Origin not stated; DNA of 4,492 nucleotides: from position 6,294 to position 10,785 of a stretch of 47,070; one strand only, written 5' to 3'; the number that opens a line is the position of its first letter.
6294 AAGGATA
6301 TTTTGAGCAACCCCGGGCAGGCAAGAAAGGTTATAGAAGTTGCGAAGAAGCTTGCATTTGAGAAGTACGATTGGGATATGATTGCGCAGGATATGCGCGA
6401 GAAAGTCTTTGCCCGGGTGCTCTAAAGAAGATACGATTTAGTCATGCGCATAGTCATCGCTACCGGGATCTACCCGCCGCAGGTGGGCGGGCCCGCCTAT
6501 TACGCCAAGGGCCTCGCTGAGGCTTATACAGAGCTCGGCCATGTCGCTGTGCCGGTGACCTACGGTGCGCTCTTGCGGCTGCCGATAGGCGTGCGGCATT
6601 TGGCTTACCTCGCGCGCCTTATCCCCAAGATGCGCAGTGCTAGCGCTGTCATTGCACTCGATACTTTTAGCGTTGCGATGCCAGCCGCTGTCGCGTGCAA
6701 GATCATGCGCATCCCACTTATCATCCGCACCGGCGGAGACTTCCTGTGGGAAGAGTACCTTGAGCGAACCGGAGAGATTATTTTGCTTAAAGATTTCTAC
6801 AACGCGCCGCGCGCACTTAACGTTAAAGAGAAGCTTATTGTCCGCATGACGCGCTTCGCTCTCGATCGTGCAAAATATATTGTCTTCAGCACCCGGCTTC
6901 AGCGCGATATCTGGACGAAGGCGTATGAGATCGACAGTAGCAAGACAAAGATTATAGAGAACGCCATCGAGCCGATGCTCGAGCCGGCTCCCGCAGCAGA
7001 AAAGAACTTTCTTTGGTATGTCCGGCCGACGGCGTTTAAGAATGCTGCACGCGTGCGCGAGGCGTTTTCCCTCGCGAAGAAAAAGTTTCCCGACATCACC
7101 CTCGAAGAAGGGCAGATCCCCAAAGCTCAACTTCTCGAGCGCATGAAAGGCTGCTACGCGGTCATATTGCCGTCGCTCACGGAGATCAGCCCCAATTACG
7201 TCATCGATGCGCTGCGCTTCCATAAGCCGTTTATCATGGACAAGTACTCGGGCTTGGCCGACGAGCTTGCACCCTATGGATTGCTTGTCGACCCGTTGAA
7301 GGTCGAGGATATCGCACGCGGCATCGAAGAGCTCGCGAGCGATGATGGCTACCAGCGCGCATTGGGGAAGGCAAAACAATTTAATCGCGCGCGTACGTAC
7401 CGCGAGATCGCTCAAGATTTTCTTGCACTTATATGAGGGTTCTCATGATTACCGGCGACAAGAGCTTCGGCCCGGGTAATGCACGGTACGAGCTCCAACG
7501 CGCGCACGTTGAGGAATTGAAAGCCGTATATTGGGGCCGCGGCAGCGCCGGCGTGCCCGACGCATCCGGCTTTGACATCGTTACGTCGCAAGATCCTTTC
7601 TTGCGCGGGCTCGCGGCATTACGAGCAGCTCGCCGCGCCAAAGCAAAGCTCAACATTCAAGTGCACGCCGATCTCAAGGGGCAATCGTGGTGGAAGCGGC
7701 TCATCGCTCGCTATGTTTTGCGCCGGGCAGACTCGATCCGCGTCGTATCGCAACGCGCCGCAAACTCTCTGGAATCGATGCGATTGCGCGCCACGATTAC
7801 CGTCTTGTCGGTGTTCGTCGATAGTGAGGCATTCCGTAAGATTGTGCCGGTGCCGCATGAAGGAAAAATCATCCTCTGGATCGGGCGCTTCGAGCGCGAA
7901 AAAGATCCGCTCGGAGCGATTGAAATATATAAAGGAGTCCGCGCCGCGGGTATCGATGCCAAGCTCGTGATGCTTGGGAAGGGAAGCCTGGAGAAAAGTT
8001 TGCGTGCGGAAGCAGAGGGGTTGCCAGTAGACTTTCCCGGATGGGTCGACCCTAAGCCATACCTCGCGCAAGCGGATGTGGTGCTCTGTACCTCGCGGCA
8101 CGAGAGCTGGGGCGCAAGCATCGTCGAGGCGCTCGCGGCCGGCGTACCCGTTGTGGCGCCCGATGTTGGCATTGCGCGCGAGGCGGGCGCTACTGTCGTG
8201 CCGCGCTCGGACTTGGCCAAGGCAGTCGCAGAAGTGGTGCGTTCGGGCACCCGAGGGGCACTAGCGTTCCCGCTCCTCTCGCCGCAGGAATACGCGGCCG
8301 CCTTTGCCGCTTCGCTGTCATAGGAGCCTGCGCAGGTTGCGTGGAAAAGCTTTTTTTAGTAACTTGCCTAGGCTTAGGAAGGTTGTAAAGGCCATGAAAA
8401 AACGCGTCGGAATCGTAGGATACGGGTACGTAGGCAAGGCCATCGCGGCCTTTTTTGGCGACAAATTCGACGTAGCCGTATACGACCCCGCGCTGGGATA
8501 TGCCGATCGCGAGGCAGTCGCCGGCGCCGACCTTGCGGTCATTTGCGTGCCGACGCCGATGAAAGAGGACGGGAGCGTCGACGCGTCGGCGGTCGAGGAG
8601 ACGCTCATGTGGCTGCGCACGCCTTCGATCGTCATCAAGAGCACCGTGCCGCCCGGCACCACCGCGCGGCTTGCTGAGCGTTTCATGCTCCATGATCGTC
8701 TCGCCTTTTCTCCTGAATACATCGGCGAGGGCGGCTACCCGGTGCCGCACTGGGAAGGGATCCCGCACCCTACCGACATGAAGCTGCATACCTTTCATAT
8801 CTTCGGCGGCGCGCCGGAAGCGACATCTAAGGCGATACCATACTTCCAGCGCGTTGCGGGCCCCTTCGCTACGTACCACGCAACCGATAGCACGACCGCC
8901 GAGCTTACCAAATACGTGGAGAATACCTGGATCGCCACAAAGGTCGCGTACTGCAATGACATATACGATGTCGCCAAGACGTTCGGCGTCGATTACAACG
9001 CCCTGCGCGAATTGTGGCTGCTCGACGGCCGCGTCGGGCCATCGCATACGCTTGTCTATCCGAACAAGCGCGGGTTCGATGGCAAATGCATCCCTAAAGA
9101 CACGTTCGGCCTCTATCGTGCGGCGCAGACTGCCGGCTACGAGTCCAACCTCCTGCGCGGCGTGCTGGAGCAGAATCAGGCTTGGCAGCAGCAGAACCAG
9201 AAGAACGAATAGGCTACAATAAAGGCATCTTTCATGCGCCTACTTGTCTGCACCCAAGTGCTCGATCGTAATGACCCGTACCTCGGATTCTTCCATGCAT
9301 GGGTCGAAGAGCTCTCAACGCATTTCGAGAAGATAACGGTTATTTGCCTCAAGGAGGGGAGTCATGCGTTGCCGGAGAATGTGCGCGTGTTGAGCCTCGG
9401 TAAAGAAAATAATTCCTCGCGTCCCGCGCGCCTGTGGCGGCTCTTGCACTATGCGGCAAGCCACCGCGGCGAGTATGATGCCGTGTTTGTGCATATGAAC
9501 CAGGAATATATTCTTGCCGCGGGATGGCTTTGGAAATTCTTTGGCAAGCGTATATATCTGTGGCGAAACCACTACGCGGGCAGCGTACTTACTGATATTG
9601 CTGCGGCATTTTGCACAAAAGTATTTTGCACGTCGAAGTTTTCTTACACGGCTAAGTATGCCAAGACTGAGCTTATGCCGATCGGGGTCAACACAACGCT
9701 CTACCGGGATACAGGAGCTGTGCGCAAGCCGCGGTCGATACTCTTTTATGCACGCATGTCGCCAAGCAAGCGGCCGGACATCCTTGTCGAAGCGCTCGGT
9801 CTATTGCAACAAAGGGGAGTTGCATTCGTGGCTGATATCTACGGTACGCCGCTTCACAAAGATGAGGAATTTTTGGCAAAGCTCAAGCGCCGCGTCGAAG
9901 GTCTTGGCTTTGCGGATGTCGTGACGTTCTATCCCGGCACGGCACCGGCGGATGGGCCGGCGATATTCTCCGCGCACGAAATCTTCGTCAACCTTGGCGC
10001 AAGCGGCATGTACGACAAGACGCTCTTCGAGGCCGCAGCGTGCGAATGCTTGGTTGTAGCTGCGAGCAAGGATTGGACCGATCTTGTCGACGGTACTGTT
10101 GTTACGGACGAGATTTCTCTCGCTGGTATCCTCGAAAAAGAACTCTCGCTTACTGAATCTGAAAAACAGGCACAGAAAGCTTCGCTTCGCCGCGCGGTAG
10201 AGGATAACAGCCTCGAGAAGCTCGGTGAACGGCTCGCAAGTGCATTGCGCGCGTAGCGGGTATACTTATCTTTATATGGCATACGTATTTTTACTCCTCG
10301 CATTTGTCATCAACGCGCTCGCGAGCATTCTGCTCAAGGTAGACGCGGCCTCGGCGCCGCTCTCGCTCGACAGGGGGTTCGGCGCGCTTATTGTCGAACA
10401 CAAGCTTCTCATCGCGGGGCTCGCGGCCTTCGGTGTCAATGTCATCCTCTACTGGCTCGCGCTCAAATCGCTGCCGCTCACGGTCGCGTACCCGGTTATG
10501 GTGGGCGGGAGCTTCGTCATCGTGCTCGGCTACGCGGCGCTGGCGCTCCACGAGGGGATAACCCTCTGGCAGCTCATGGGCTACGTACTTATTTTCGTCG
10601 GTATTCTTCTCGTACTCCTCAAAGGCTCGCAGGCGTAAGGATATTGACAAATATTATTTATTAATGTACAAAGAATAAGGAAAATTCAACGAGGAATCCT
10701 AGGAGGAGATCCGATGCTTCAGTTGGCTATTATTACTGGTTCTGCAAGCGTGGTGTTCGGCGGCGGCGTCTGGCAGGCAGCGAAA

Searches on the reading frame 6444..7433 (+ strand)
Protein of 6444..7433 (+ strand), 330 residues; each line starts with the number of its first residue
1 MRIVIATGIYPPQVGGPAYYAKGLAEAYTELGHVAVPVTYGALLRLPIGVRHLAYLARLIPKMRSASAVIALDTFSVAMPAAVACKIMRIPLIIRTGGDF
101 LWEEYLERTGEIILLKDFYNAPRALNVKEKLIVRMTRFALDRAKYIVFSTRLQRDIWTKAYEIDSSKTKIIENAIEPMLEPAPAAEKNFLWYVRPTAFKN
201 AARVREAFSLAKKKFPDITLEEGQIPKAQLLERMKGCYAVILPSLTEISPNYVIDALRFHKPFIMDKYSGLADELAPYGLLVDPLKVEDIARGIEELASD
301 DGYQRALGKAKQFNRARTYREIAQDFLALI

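Call 34: search_protein_families(library=pfam, proteins=[window:6444-7433:+], max_evalue=0.001)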
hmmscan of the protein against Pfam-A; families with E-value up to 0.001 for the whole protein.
window:6444-7433:+ (330 aa): 3 families
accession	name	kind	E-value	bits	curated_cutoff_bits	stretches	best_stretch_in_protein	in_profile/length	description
PF00534.26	Glycos_transf_1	-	4.3e-08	33.3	26.4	1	223-311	79-169/172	Glycosyl transferases group 1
PF13692.12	Glyco_trans_1_4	-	8.7e-05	23.2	27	1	228-300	68-142/142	Glycosyl transferases group 1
PF13439.12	Glyco_transf_4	-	0.00014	22.4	28.5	1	30-176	38-167/170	Glycosyltransferase Family 4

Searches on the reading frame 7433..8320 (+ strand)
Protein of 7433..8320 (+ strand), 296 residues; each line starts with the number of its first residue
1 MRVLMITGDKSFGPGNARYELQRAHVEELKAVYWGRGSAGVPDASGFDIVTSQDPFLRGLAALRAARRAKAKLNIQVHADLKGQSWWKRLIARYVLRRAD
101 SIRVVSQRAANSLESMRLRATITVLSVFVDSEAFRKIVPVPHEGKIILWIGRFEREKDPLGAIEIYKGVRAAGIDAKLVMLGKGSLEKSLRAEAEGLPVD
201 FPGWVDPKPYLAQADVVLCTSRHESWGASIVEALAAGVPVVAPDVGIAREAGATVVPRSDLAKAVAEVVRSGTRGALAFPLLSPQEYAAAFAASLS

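Call 34: search_protein_families(library=pfam, proteins=[window:7433-8320:+], max_evalue=0.001)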
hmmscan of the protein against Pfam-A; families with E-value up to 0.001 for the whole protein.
window:7433-8320:+ (296 aa): 5 families
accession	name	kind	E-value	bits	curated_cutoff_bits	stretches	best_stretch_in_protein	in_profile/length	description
PF00534.26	Glycos_transf_1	-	5.4e-23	81.8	26.4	1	131-250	2-129/172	Glycosyl transferases group 1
PF13692.12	Glyco_trans_1_4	-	1e-22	81.3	27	1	145-268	2-135/142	Glycosyl transferases group 1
PF13439.12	Glyco_transf_4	-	1.7e-08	35.1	28.5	1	45-132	71-169/170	Glycosyltransferase Family 4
PF20706.3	GT4-conflict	-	3.5e-07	30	26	1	94-265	142-333/385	Family 4 Glycosyltransferase in conflict systems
PF13579.12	Glyco_trans_4_4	-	4.7e-07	30.7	29.7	1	39-124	67-154/158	Glycosyl transferase 4-like domain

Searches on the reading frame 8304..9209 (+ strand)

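Call 3: search_protein_families(library=pfam, proteins=[window:8304-9209:+], max_evalue=0.01)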
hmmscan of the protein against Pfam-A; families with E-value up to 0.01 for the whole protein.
window:8304-9209:+ (302 aa): 3 families
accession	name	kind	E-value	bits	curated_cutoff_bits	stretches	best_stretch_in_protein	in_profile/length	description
PF00984.24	UDPG_MGDP_dh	-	6e-20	71.6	25.4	1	198-292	2-93/94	UDP-glucose/GDP-mannose dehydrogenase family, central domain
PF03721.20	UDPG_MGDP_dh_N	-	1.7e-11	44.5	27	1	70-141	72-157/187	UDP-glucose/GDP-mannose dehydrogenase family, NAD binding domain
PF02826.25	2-Hacid_dh_C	-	0.0049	16.7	25.1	1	14-63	20-68/178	D-isomer specific 2-hydroxyacid dehydrogenase, NAD binding domain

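Call 4: search_protein_families(library=ncbifam, proteins=[window:8304-9209:+], max_evalue=0.01)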
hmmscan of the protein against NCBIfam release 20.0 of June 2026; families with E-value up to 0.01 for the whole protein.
window:8304-9209:+ (302 aa): 8 families
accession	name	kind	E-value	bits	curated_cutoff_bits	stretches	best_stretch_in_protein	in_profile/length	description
TIGR03026.1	NDP-sugDHase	subfamily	1.2e-38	132.9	189.8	1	70-295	72-297/413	nucleotide sugar dehydrogenase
NF041297.1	UDPGDh_AglM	equivalog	2e-28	99.5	670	1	67-293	67-299/429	UDP-glucose 6-dehydrogenase AglM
NF047673.2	TeichurnBiosyTuaD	equivalog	2.7e-21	76.2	700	1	70-295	73-294/439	UDP-glucose 6-dehydrogenase TuaD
NF011631.0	PRK15057.1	equivalog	4.6e-16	58.9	757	1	69-293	68-282/388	UDP-glucose 6-dehydrogenase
NF040825.1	UDPMaNacDH_Arch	equivalog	9.6e-16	57.6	750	1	68-275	69-271/418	UDP-N-acetyl-D-mannosamine dehydrogenase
NF008286.0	PRK11064.1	equivalog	6.5e-08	31.6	459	1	72-268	73-272/420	UDP-N-acetyl-D-mannosamine dehydrogenase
NF011729.0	PRK15182.1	equivalog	0.0012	17.7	592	0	187-284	192-283/425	Vi polysaccharide biosynthesis UDP-N-acetylglucosamine C-6 dehydrogenase TviB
NF006374.0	PRK08605.1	subfamily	0.0092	15.1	356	0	11-84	127-210/332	D-lactate dehydrogenase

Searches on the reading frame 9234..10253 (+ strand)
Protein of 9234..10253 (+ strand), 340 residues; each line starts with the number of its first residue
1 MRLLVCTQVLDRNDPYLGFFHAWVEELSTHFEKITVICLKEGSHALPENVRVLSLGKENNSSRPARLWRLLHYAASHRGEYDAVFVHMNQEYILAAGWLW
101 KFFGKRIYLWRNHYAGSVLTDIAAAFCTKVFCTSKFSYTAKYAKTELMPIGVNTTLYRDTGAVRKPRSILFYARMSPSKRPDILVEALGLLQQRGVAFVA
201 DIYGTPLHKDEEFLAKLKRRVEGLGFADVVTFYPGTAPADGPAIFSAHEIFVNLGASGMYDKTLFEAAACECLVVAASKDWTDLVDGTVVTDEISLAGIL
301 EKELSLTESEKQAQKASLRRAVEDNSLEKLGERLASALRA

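Call 3: search_protein_families(library=pfam, proteins=[window:9234-10253:+], max_evalue=0.01)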
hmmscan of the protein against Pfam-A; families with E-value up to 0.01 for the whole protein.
window:9234-10253:+ (340 aa): 3 families
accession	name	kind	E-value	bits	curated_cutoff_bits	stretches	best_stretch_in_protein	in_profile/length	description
PF00534.26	Glycos_transf_1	-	2e-09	37.6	26.4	1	160-278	9-123/172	Glycosyl transferases group 1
PF13692.12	Glyco_trans_1_4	-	4e-08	34.1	27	1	167-290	2-124/142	Glycosyl transferases group 1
PF13524.12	Glyco_trans_1_2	-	0.0015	18.9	25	1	213-283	5-84/144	Glycosyl transferase-like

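Call 4: search_protein_families(library=ncbifam, proteins=[window:9234-10253:+], max_evalue=0.01)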
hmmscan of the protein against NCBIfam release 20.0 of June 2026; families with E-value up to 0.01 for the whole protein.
window:9234-10253:+ (340 aa): 5 families
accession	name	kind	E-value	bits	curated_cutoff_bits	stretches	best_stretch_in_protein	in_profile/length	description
NF041876.1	EPS_EpsE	equivalog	1.7e-06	27.5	400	1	143-278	186-326/389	exopolysaccharide biosynthesis GT4 family glycosyltransferase EpsE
TIGR03449.1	mycothiol_MshA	equivalog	3.6e-05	22.8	462.5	1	161-278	215-334/406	D-inositol-3-phosphate glycosyltransferase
NF041010.1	glycosy_Agl16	equivalog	0.00044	19.2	575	1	143-232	156-238/352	glycosylation protein Agl16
TIGR03088.1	stp2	hypoth_equivalog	0.0023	17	409.05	1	167-278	195-303/374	TIGR03088 family PEP-CTERM/XrtA system glycosyltransferase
NF038295.1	EPS_HpsP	equivalog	0.0086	15.1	550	0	161-232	202-272/388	hormogonium polysaccharide biosynthesis glycosyltransferase HpsP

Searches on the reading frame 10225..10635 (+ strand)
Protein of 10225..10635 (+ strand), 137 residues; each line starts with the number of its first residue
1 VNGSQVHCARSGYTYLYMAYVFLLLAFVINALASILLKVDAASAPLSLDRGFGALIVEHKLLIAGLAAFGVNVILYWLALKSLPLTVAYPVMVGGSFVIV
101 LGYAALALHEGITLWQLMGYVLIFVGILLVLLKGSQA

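Call 3: search_protein_families(library=pfam, proteins=[window:10225-10635:+], max_evalue=0.01)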
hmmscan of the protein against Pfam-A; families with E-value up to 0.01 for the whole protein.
window:10225-10635:+ (137 aa): 3 families
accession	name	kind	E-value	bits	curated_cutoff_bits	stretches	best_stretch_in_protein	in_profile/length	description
PF00892.27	EamA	-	0.00019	22.2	28.2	1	22-131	33-134/135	EamA-like transporter family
PF10639.15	TMEM234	-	0.00049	20.6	30.1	1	71-130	50-112/113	Putative transmembrane family 234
PF00893.25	Multi_Drug_Res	-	0.0071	17.3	23.7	0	18-123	1-93/93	Small Multidrug Resistance protein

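Call 4: search_protein_families(library=ncbifam, proteins=[window:10225-10635:+], max_evalue=0.01)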
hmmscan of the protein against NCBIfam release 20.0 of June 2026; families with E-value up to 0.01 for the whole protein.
window:10225-10635:+ (137 aa): 11 families
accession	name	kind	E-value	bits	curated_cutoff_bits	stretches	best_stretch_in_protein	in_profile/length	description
NF002816.2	PRK02971.1-2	equivalog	3.1e-06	27.6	99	1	30-132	10-118/120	4-amino-4-deoxy-L-arabinose-phosphoundecaprenol flippase subunit ArnF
NF033137.0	SMR_qac_int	equivalog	6.2e-06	26.7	188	1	33-131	8-101/109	Qac family quaternary ammonium compound efflux SMR transporter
NF033136.1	SMR_qac_K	exception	4.5e-05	24.1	205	1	34-132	10-103/110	quaternary ammonium compound efflux SMR transporter QacK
NF011625.2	PRK15051.1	equivalog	0.00015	22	92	1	59-130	35-107/111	4-amino-4-deoxy-L-arabinose-phosphoundecaprenol flippase subunit ArnE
NF000278.1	SMR_qac_G2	exception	0.00016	22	220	1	33-130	9-101/110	quaternary ammonium compound efflux SMR transporter QacG2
NF000067.2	SMR_qac_FL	exception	0.00023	21.7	205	1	35-129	11-100/110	quaternary ammonium compound efflux SMR transporter QacL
NF051482.1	EbrB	exception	0.0018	18.9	160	1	34-130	10-101/105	SMR family multidrug efflux transporter EbrB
NF000384.1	QacCGHJ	equivalog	0.0032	17.7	160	1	18-134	1-104/107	QacCGHJ group quaternary ammonium compound efflux SMR transporter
NF000023.1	qac_SMR_C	exception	0.0066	16.6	200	0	18-130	1-100/107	quaternary ammonium compound efflux SMR transporter QacC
NF000276.2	SMR_qac_E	exception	0.0071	16.7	185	0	36-130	11-100/101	quaternary ammonium compound efflux SMR transporter QacE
NF012170.0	qac_SMR_J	exception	0.0071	16.7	210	0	63-135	33-105/107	quaternary ammonium compound efflux SMR transporter QacJ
